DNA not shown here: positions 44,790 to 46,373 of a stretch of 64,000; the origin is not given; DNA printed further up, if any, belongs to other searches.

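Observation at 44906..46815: Two-gene module: ABC/OLD-type ATPase plus a small D...ExK protein; candidate uncharacterised defence system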

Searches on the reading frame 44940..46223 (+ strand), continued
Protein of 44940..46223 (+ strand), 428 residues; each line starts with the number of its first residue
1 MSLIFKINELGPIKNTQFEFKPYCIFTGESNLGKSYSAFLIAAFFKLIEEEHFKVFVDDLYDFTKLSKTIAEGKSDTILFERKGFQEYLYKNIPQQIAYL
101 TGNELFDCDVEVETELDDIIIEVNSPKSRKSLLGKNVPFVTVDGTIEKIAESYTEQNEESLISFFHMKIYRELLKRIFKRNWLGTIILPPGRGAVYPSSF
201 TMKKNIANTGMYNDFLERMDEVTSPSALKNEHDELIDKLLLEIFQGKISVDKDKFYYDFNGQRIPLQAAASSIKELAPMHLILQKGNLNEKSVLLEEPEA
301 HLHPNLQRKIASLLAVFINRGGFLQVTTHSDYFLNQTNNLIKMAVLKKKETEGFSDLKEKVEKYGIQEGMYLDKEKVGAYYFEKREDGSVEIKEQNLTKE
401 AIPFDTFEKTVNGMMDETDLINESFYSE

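Call 84: predict_structure(alignment_id=A9)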
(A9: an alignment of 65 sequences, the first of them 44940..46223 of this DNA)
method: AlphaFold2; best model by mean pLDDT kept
length: 428 residues; sequences in the alignment: 65
mean_pLDDT: 88.2   pTM: 0.86
mean pLDDT of the five models: 88.2, 87.7, 87.1, 85.5, 84.2
residues with pLDDT >= 90: 263; 70-90: 130; 50-70: 35; < 50: 0
segments of 3 or more residues with pLDDT < 50: none
pLDDT, mean of each block of 10 residues (from residue 1): 93 97 94 95 93 92 88 89 96 96 95 94 75 63 80 71 91 91 88 82 77 92 79 91 93 91 95 93 88 94 93 97 95 93 90 87 92 95 96 84 62 78 76
secondary structure, 60 per line:
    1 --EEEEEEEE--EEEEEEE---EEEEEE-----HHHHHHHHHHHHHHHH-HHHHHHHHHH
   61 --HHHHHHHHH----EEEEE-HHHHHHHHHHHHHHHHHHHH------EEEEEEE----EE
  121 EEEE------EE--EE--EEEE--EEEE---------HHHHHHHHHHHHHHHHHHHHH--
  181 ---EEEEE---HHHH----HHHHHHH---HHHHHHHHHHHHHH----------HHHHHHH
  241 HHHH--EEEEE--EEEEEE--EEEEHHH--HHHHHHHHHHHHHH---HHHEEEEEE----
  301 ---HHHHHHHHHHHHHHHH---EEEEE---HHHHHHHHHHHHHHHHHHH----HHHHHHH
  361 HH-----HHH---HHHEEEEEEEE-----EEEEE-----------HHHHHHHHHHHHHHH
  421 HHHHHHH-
elements in order: E3-10 E13-19 E23-28 H34-49 H51-60 H63-71 E76-80 H82-101 E108-114 E119-124 E139-142 E145-148 H158-178 E184-188 H192-195 H200-206 H210-223 H234-244 E247-251 E254-259 E262-265 H271-284 E291-296 H304-319 E323-327 H331-349 H354-362 E377-384 E390-394 H406-427

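Call 88: fold_search(model_id=the predicted structure, library=pdb)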
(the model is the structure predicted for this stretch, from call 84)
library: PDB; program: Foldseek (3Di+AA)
matches with E <= 10: 1107; with E <= 0.001: 169
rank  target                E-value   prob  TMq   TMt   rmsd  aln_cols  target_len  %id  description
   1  9lpa_B                1.0e-09  1.00  0.31  0.19  19.1       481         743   12  The cryo-EM structure of retron Eco8 in an active state (released 2025-11-19)
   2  9n69_D                5.6e-09  1.00  0.38  0.38  15.8       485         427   12  Structure of the retron IA complex with HNH nuclease in the "down" orientation (released 2025-04-23)
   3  9n6b_B                1.2e-08  1.00  0.34  0.29  18.9       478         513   13  Structure of the retron IA complex with HNH nuclease in the "up" orientation (released 2025-04-23)
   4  9n69_C                1.8e-08  1.00  0.37  0.36  20.0       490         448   12  Structure of the retron IA complex with HNH nuclease in the "down" orientation (released 2025-04-23)
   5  9n69_B                3.1e-08  1.00  0.35  0.30  19.4       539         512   13  Structure of the retron IA complex with HNH nuclease in the "down" orientation (released 2025-04-23)
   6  9n6c_B                4.4e-08  1.00  0.35  0.35  19.4       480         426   13  Structure of the Retron IA Complex without the HNH Nuclease (released 2025-04-23)
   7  8sux_C                6.1e-08  1.00  0.36  0.40  14.6       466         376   11  Structure of E. coli PtuA hexamer (released 2024-01-10)
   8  8eea_B                6.9e-08  1.00  0.38  0.43  14.1       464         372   10  Structure of E.coli Septu (PtuAB) complex (released 2023-12-27)
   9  9n6b_A                6.9e-08  1.00  0.36  0.30  15.3       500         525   12  Structure of the retron IA complex with HNH nuclease in the "up" orientation (released 2025-04-23)
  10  8eea_A                8.1e-08  1.00  0.37  0.41  14.9       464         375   12  Structure of E.coli Septu (PtuAB) complex (released 2023-12-27)
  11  9n6b_C                8.1e-08  1.00  0.38  0.37  15.7       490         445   13  Structure of the retron IA complex with HNH nuclease in the "up" orientation (released 2025-04-23)
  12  9x94_F                9.0e-08  1.00  0.30  0.19  18.4       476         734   13  Apo Retron-Eco8 complex (released 2026-03-18)
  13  9vhe_C                1.1e-07  1.00  0.36  0.44  13.5       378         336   12  cryoEM structure of retron-Eco7 complex (released 2025-12-31)
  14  9n69_A                1.3e-07  1.00  0.37  0.31  14.7       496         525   12  Structure of the retron IA complex with HNH nuclease in the "down" orientation (released 2025-04-23)
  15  9n6c_D                1.7e-07  1.00  0.36  0.36  15.8       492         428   13  Structure of the Retron IA Complex without the HNH Nuclease (released 2025-04-23)
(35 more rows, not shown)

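Call 89: get_annotated_region(hit=H25, flank=2500)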
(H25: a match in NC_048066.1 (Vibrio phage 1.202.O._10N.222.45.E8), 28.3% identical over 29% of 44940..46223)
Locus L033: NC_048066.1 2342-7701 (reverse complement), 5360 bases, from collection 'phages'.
description: Vibrio phage 1.202.O._10N.222.45.E8, partial genome.
organism: Vibrio phage 1.202.O._10N.222.45.E8 (NCBI taxid 1881262)
taxonomy: Viruses; Duplodnaviria; Heunggongvirae; Uroviricota; Caudoviricetes; Peduoviridae; Canoevirus; Canoevirus canoe
host: Vibrio cyclitrophicus; source: iron chloride precipitation of 0.2um-filtered seawater, resuspended in oxalate solution; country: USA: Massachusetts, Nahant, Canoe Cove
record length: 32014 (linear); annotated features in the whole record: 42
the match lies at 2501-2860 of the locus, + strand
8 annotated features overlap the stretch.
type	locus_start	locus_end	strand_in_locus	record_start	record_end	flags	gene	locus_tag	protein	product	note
CDS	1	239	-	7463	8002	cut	-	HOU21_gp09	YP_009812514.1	CII-like transcriptional activator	NVP1202O_09; aclame_best_match:protein:proph:176026; tara_best_match:OM-RGC.v1.020727682; ...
CDS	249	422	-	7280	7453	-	-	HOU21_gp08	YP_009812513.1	hypothetical protein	NVP1202O_08; tara_best_match:OM-RGC.v1.038128605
CDS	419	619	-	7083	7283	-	-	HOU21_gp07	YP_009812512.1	Cox-like excisionase and repressor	NVP1202O_07; aclame_best_match:protein:proph:174078; tara_best_match:OM-RGC.v1.035569398; ...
CDS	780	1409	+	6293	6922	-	-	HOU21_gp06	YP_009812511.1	transcriptional repressor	NVP1202O_06; aclame_best_match:protein:proph:164499; tara_best_match:OM-RGC.v1.016440437; ...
CDS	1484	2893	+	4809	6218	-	-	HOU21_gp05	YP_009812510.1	AAA family ATPase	NVP1202O_05; tara_best_match:OM-RGC.v1.002332198; pfam:PF13304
CDS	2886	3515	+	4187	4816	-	-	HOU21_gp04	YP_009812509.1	hypothetical protein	NVP1202O_04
CDS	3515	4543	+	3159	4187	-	-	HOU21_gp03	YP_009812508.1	integrase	NVP1202O_03; aclame_best_match:protein:proph:164506; tara_best_match:OM-RGC.v1.004711837; ...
CDS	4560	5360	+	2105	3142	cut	-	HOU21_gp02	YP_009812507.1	hypothetical protein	NVP1202O_02; aclame_best_match:protein:plasmid:24367; tara_best_match:OM-RGC.v1.004697219; egg:ENOG4111HU7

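Call 93: search_protein_families(library=pfam, proteins=[L033:2886-3512:+, L016:3048-3677:+], max_evalue=0.01)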
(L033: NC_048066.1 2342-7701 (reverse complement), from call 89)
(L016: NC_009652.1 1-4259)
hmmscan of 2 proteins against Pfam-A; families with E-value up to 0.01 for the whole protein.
L033:2886-3512:+ (209 aa): 0 families

L016:3048-3677:+ (210 aa): 0 families
